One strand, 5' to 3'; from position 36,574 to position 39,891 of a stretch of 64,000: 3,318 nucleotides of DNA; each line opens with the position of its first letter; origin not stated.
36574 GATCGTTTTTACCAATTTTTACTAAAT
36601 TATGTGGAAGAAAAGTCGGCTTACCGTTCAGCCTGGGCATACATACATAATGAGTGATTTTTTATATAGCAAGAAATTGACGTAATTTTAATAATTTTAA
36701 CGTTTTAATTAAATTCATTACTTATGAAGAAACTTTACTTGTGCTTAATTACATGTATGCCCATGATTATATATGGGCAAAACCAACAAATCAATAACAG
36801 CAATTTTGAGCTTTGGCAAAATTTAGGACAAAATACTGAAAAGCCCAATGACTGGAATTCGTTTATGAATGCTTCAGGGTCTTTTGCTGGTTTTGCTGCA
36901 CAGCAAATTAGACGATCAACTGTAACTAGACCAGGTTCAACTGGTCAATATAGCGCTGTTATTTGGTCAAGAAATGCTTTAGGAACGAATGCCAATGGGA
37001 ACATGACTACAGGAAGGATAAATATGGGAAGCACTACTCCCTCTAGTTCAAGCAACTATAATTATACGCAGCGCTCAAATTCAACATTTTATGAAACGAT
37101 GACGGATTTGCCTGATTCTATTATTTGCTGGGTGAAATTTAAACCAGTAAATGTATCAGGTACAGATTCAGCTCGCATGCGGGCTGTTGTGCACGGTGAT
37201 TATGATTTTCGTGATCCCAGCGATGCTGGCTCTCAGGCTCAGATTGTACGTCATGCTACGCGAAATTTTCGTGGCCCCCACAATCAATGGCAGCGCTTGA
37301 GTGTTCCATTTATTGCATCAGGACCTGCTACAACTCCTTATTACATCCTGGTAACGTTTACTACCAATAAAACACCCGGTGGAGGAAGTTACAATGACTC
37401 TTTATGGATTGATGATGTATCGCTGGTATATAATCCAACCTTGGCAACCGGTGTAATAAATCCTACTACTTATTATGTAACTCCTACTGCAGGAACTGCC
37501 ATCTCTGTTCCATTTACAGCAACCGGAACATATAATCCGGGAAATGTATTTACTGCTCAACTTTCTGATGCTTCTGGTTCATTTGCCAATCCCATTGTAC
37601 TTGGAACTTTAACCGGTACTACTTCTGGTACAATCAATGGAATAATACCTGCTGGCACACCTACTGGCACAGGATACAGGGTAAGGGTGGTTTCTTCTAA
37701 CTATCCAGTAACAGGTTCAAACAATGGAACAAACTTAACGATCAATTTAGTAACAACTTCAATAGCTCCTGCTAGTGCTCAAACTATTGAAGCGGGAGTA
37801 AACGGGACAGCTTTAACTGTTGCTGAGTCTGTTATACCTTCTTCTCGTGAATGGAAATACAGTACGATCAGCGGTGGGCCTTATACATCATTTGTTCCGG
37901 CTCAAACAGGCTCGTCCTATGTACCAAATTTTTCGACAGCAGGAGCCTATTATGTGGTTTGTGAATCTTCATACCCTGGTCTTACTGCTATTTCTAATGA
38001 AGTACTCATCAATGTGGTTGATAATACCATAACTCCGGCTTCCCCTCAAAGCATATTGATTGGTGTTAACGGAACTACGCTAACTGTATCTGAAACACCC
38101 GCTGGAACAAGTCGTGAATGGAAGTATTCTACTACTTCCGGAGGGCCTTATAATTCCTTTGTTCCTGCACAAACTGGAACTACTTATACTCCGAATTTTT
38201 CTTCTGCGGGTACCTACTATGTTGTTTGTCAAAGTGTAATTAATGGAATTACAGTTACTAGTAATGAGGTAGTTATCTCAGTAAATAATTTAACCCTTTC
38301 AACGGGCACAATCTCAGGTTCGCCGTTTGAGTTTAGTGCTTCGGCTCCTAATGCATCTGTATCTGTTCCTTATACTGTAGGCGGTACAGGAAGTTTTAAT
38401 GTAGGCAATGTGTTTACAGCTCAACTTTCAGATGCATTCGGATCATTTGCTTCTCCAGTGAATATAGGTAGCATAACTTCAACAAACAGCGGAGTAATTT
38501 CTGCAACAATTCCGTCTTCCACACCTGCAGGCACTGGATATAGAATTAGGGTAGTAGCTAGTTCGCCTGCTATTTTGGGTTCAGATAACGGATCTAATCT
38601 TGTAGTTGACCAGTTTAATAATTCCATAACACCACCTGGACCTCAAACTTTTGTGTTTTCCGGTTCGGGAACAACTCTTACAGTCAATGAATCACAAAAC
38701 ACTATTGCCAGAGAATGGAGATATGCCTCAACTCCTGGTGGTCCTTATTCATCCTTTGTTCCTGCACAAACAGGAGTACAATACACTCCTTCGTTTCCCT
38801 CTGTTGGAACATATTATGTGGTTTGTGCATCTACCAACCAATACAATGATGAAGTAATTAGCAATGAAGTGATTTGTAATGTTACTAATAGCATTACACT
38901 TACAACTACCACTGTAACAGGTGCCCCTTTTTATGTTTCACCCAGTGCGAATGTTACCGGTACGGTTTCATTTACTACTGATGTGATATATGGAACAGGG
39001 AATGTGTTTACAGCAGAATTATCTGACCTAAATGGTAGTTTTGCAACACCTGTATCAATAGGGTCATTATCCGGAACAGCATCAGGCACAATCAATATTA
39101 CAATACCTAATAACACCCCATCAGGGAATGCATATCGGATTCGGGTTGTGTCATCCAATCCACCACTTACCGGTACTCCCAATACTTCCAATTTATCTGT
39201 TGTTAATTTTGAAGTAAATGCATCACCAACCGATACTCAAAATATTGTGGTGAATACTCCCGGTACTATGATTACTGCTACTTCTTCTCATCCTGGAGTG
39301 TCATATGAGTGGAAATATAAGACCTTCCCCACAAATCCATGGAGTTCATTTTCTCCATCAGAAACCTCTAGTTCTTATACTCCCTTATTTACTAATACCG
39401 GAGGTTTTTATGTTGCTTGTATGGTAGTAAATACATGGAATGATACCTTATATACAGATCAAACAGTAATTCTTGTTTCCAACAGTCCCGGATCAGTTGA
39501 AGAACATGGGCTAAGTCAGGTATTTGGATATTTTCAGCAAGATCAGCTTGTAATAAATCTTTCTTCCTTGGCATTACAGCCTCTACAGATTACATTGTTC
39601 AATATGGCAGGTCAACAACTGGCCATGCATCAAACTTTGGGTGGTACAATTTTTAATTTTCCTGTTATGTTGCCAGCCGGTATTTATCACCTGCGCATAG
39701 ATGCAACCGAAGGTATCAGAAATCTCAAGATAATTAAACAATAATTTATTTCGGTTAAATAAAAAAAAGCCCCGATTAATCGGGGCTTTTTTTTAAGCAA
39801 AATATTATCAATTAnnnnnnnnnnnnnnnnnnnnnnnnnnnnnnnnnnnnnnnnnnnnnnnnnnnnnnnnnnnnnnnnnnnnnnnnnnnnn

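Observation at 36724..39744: Mosaic surface protein built of alternating ~68-aa and ~85-aa modules, with intragenic DNA repeats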

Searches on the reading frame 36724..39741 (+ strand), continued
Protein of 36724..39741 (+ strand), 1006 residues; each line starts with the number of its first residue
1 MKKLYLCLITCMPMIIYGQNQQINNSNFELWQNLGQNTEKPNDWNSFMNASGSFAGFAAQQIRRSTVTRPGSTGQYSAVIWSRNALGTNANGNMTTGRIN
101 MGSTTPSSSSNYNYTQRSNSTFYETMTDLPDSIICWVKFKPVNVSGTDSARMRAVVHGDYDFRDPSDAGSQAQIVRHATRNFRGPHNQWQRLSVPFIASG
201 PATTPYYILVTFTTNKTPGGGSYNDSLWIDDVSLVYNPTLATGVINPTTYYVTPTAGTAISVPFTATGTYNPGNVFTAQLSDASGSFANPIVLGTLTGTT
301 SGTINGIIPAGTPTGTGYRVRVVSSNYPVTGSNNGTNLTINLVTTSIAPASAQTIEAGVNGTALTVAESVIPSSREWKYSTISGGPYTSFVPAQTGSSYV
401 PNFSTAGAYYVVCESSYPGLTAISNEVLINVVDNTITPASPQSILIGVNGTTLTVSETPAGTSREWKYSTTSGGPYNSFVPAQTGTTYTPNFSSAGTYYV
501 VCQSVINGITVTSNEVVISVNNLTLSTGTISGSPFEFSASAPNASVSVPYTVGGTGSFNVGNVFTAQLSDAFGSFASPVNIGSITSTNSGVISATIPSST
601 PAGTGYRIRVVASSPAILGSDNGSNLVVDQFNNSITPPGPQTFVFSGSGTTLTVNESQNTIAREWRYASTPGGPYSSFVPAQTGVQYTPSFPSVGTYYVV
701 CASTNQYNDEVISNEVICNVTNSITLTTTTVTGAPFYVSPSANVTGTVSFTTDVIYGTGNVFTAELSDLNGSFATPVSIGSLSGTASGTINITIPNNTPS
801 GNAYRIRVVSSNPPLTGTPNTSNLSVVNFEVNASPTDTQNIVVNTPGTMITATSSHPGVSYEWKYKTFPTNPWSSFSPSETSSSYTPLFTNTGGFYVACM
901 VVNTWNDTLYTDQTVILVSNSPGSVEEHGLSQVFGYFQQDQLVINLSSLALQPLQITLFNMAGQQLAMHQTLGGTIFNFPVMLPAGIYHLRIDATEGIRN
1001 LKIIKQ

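Call 63: search_protein_families(library=pfam, proteins=[L056:2483-9271:+, L069:2651-8077:+, L074:3257-5575:+, L064:2858-6454:+, L049:2696-6388:+, L061:2831-4657:+], max_evalue=0.001)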
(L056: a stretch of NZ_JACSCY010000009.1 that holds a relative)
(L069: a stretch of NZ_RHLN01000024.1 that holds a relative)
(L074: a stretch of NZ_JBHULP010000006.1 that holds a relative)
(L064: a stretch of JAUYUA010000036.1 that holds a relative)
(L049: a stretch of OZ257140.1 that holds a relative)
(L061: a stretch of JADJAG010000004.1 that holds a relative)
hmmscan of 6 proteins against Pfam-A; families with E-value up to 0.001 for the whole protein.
L056:2483-9271:+ (2263 aa): 5 families
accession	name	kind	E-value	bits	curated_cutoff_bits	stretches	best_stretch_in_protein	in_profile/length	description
PF18962.6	Por_Secre_tail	-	3.1e-11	43.8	27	1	2185-2261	1-74/75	Secretion system C-terminal sorting domain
PF13927.12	Ig_3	-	1.2e-08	35.8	30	1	1441-1504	6-77/78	Immunoglobulin domain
PF13895.12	Ig_2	-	3.3e-06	27.7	27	0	691-758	10-79/79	Immunoglobulin domain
PF22633.2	F5_F8_type_C_2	-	3e-05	25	27.8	1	383-451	11-77/91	NedA-like, galactose-binding domain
PF00754.31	F5_F8_type_C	-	5.5e-05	23.7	28.2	1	374-474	16-113/127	F5/8 type C domain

L069:2651-8077:+ (1809 aa): 4 families
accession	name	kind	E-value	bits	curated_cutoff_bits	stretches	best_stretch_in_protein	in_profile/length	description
PF07691.17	PA14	-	4.4e-37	127.6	24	1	700-833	3-145/147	PA14 domain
PF20009.4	GEVED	-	4e-32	111.3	24.4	2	287-367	1-78/78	GEVED domain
PF19081.6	Ig_7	-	8.4e-17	61.7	27.3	1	855-940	1-81/84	Ig-like domain CHU_C associated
PF18962.6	Por_Secre_tail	-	1.5e-07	32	27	1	1741-1808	7-75/75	Secretion system C-terminal sorting domain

L074:3257-5575:+ (773 aa): 3 families
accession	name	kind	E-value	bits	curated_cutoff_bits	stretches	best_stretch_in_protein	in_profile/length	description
PF18962.6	Por_Secre_tail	-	8.2e-07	29.7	27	1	694-763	2-67/75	Secretion system C-terminal sorting domain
PF22352.2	K319L-like_PKD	-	0.00013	22.3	27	1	581-632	28-84/84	K319L-like, PKD domain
PF18981.6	InlK_D3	-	0.00091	19.7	25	0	604-632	46-75/75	Internalin K domain (D3/D4)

L064:2858-6454:+ (1199 aa): 4 families
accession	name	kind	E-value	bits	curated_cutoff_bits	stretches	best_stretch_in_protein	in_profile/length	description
PF20009.4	GEVED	-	2e-19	70.6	24.4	1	300-380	1-77/78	GEVED domain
PF21722.4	Gly_rich_2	-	5e-14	53.3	24.3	1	34-232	3-225/226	Glycine-rich domain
PF18962.6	Por_Secre_tail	-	6.1e-06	26.9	27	1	1132-1198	7-75/75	Secretion system C-terminal sorting domain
PF22352.2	K319L-like_PKD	-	0.00012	22.5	27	1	515-567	29-82/84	K319L-like, PKD domain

L049:2696-6388:+ (1231 aa): 4 families
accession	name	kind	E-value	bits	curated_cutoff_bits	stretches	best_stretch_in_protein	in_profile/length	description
PF25390.1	WD40_RLD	-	1.9e-136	455.6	150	3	891-1148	31-297/363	RCC1-like domain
PF00415.24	RCC1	-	4.1e-64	213.4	21.7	6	1064-1111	1-50/50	Regulator of chromosome condensation (RCC1) repeat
PF13540.12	RCC1_2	-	8.4e-53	175.4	22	6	943-972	1-30/30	Regulator of chromosome condensation (RCC1) repeat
PF18962.6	Por_Secre_tail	-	7.5e-13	49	27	1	1164-1229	1-73/75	Secretion system C-terminal sorting domain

L061:2831-4657:+ (609 aa): 1 family
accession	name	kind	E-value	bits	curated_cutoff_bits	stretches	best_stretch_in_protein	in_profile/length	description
PF15597.11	Imm59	-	0.0002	22.2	26.9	0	26-68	30-70/100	Immunity protein 59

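Call 66: find_encoding_contigs(protein=P0002, flank=3000, max_places=2)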
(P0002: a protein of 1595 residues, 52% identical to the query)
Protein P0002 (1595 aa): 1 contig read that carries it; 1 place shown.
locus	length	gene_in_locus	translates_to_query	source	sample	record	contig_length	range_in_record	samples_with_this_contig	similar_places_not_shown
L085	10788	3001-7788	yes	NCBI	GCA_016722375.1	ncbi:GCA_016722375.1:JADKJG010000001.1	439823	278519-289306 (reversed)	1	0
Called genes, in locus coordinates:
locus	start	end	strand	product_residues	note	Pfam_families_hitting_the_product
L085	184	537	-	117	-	-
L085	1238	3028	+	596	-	-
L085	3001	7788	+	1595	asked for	PF18962:Por_Secre_tail (faint)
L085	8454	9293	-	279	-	PF13020:NOV_C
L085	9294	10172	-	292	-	PF01555:N6_N4_Mtase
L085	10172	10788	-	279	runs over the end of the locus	PF04556:DpnII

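Call 82: find_encoding_contigs(protein=P0023, flank=8000, max_places=1)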
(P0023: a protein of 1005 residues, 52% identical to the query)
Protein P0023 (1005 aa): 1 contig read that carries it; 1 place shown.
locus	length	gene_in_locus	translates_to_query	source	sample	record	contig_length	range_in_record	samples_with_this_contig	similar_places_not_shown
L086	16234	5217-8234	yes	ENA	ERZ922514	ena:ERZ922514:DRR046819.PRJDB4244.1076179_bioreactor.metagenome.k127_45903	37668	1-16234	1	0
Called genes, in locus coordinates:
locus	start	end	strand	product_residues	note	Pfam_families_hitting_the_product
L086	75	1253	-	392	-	PF01266:DAO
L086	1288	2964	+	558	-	PF25058:ARM_TT21 (faint), PF09613:HrpB1_HrpK (faint), PF13174:TPR_6 (faint), PF13428:TPR_14 (faint), PF12895:ANAPC3 (faint), PF13176:TPR_7 (faint), PF13424:TPR_12 (faint), PF13431:TPR_17 (faint), +7 more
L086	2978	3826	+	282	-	PF14125:DUF4292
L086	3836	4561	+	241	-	-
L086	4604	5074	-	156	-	-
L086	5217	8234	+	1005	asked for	-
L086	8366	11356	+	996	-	-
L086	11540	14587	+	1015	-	PF18962:Por_Secre_tail (faint)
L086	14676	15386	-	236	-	PF16231:DUF4890 (faint), PF07813:LTXXQ (faint)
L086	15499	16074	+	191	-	PF07638:Sigma70_ECF, PF04542:Sigma70_r2, PF08281:Sigma70_r4_2, PF04545:Sigma70_r4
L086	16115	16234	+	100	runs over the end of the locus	-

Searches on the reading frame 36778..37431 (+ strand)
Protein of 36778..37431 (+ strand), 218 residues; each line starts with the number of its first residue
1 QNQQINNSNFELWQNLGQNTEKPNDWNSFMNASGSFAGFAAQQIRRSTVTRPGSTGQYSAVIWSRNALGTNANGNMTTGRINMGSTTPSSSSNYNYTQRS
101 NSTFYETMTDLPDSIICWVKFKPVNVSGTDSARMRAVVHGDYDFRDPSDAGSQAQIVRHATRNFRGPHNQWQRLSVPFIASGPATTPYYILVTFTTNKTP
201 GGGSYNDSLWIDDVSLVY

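Call 43: search_solved_structures(query=A5, max_evalue=1, show_alignments=2)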
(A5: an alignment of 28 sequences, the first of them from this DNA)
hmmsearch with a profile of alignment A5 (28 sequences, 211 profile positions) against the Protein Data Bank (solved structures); distinct sequences matched with E-value up to 1: 3.
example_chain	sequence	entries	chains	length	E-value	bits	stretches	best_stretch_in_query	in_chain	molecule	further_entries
3hbz_A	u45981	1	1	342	0.00025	23.9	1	49-211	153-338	putative glycoside hydrolase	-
4het_A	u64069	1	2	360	0.0011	21.8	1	21-210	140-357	HYPOTHETICAL GLYCOSIDE HYDROLASE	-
4jrl_A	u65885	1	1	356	0.012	18.4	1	19-210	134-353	putative glycoside hydrolase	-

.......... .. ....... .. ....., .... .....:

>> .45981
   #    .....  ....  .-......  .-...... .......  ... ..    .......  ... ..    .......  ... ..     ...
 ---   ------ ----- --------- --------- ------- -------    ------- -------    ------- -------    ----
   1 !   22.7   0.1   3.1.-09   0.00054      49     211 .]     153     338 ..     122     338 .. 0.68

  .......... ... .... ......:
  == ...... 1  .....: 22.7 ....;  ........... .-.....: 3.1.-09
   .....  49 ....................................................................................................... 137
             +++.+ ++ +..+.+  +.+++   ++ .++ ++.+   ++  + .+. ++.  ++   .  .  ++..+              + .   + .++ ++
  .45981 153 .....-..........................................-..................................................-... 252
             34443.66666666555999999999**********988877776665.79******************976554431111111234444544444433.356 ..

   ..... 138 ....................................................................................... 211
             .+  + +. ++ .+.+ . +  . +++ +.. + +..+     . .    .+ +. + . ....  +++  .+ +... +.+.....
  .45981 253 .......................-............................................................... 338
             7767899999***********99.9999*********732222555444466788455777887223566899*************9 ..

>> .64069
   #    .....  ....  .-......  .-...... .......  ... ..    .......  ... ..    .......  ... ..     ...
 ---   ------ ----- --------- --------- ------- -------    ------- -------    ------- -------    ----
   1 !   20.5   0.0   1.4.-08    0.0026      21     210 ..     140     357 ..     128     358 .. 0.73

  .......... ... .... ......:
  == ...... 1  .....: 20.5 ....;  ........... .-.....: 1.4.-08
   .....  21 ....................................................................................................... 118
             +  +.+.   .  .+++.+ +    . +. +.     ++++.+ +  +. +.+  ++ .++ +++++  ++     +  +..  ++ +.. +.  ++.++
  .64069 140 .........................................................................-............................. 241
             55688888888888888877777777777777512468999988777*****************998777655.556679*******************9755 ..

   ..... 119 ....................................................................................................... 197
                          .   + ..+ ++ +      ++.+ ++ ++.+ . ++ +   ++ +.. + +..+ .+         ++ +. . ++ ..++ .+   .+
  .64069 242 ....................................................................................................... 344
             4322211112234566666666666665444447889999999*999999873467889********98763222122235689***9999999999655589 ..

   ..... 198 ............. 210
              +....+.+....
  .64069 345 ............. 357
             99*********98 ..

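Call 51: search_protein_families(library=pfam, proteins=[window:36778-37431:+], max_evalue=10)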
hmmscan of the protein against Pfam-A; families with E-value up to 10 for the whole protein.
window:36778-37431:+ (218 aa): 0 families

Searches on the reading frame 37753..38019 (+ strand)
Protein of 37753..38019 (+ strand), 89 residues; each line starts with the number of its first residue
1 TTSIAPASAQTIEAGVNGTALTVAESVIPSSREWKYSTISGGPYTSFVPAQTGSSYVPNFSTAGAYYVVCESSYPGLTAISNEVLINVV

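Call 51: search_protein_families(library=pfam, proteins=[window:37753-38019:+], max_evalue=10)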
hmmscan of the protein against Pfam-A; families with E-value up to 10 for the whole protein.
window:37753-38019:+ (89 aa): 1 family
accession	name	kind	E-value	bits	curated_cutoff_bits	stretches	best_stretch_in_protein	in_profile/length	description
PF04265.19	TPK_B1_binding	-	0.14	12.3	22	1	41-85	10-53/67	Thiamin pyrophosphokinase, vitamin B1 binding domain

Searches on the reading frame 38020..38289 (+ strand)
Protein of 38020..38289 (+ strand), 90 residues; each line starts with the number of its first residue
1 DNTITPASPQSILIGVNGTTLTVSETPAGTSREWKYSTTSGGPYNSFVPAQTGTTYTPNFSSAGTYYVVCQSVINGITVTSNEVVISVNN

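Call 51: search_protein_families(library=pfam, proteins=[window:38020-38289:+], max_evalue=10)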
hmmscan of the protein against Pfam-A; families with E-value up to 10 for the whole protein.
window:38020-38289:+ (90 aa): 2 families
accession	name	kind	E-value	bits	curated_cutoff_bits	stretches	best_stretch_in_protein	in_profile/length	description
PF19081.6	Ig_7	-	0.00062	20.4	27.3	1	17-89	17-83/84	Ig-like domain CHU_C associated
PF23623.1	GBD_IRG7_N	-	0.1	13.2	27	1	4-57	33-87/95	IRG7 N-terminal galactose binding domain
